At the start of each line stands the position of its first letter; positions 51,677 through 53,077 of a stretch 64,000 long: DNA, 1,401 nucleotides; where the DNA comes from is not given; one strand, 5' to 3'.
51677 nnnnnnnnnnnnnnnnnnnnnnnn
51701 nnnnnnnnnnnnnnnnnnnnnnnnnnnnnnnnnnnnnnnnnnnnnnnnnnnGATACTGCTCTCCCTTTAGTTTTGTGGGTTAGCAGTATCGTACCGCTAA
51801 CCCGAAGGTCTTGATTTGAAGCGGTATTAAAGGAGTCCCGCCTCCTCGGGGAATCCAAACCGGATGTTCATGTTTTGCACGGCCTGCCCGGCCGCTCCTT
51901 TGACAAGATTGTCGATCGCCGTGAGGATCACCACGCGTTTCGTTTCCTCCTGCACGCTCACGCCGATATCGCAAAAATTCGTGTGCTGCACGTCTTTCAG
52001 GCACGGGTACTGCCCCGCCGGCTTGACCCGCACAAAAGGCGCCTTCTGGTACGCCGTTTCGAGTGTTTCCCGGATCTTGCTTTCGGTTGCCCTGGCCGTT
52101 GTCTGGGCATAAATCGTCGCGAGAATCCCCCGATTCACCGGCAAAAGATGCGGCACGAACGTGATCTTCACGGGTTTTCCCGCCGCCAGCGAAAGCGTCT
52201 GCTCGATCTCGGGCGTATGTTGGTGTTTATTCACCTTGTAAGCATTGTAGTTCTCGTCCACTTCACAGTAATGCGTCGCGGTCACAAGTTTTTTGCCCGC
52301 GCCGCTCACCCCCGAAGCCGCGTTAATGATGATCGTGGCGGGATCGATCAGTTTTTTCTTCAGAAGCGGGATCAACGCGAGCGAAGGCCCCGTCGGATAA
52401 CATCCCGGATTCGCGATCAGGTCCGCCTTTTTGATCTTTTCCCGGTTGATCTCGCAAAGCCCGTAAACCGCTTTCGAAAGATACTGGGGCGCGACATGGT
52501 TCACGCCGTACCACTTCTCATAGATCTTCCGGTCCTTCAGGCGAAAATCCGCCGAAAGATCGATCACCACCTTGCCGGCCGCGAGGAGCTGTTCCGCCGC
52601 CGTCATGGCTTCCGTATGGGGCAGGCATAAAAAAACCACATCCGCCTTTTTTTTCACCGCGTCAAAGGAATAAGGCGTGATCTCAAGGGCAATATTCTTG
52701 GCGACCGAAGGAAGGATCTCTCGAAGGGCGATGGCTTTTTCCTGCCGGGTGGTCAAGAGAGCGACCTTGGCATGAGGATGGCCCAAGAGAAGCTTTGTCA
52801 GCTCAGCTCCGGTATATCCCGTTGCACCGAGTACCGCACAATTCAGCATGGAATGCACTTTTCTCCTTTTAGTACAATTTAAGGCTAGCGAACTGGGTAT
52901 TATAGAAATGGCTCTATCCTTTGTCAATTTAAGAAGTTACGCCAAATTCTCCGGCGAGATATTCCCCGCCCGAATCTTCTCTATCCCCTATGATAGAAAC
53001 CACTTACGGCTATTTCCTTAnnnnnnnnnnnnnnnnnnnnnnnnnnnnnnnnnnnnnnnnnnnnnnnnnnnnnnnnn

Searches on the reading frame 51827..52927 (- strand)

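Call 38: search_protein_families(library=pfam, proteins=[window:51827-52927:-], max_evalue=0.00001)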
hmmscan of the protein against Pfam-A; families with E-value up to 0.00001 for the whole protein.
window:51827-52927:- (366 aa): 3 families
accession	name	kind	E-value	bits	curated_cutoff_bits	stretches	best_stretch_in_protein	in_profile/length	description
PF22698.1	Semialdhyde_dhC_1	-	3.7e-64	216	27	1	176-340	1-165/165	Semialdehyde dehydrogenase, dimerisation domain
PF01118.30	Semialdhyde_dh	-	5e-30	104.8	26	1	30-168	2-121/121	Semialdehyde dehydrogenase, NAD binding domain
PF02774.23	Semialdhyde_dhC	-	9.2e-29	101.3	26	1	185-343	1-184/184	Semialdehyde dehydrogenase, dimerisation domain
